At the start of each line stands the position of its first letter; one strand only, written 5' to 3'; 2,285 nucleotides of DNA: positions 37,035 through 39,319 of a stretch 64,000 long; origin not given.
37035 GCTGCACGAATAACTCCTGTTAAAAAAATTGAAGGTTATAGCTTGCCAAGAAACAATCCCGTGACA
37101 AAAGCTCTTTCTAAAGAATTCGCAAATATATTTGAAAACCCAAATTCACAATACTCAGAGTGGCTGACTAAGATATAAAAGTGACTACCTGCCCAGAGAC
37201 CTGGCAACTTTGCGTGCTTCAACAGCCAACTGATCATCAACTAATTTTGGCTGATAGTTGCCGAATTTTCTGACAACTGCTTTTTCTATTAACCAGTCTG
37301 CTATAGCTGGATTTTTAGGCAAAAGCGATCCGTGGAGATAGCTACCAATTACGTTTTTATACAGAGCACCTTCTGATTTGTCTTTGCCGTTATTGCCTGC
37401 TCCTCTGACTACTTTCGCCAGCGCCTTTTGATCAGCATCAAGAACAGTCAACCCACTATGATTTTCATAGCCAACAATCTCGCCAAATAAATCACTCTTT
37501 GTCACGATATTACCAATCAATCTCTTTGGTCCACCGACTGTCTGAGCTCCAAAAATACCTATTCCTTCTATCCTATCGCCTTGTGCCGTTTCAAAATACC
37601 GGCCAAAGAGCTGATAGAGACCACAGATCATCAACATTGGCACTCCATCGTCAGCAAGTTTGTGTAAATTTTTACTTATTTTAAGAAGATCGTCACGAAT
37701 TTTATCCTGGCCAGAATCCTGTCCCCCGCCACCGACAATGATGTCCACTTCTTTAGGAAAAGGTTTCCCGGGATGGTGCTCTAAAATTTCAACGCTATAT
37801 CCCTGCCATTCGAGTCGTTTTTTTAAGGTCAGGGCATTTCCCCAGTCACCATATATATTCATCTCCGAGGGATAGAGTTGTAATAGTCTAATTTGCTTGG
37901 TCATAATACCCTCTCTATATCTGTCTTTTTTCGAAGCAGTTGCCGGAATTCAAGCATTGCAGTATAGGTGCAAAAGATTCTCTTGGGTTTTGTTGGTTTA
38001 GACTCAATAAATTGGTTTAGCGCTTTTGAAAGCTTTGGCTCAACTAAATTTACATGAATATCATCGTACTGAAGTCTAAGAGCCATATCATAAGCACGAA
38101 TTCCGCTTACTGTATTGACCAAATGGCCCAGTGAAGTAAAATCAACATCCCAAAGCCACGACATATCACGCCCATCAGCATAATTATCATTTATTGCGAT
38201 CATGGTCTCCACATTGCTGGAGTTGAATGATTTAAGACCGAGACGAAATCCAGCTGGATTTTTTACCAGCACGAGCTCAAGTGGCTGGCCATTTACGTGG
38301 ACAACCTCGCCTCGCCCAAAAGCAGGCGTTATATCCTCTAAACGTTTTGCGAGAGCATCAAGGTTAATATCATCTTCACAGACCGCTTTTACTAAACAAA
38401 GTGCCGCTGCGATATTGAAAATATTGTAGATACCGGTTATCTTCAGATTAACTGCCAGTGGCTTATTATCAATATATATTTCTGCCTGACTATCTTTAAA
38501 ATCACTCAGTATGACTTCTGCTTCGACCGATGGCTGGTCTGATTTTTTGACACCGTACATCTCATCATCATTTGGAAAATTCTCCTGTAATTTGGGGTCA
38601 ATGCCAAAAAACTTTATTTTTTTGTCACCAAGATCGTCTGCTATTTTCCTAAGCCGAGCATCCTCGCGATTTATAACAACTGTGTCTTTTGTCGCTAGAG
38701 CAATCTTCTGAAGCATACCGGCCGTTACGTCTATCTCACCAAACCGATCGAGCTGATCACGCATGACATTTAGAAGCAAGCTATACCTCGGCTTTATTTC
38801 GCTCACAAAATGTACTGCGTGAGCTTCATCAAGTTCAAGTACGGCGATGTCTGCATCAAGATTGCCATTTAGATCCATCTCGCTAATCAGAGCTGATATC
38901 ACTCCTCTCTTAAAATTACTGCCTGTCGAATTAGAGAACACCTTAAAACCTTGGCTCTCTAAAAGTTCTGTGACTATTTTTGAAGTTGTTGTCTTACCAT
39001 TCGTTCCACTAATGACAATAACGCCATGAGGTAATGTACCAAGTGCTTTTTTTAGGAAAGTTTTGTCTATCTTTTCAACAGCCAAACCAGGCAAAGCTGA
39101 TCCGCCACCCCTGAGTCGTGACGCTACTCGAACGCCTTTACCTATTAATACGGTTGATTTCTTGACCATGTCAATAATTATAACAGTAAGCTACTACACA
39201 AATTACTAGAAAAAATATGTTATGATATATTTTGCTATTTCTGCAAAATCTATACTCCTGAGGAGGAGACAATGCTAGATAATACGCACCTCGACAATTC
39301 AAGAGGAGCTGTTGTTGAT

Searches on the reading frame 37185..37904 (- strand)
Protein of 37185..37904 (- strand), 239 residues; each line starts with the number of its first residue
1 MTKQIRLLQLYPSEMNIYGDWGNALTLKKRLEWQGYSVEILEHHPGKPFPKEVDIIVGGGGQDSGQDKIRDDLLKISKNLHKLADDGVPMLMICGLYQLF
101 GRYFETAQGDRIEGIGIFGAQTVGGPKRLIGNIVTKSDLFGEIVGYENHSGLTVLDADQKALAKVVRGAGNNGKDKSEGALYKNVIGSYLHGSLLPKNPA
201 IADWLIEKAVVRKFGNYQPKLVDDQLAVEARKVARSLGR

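Call 74: search_protein_families(library=pfam, proteins=[window:37185-37904:-], max_evalue=0.001)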
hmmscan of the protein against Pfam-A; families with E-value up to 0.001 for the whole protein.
window:37185-37904:- (239 aa): 1 family
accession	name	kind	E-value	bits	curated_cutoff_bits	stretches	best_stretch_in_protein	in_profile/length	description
PF07685.20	GATase_3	-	3.6e-37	128.3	27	1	10-198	5-195/196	CobB/CobQ-like glutamine amidotransferase domain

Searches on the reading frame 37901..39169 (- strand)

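Call 74: search_protein_families(library=pfam, proteins=[window:37901-39169:-], max_evalue=0.001)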
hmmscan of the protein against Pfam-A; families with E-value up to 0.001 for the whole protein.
window:37901-39169:- (422 aa): 2 families
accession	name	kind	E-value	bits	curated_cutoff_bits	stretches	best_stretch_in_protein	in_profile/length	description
PF08353.15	MurT_C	-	1.8e-27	96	25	1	301-405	1-110/110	MurT ligase C-terminal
PF08245.18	Mur_ligase_M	-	5.5e-17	62.8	24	1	53-259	1-199/200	Mur ligase middle domain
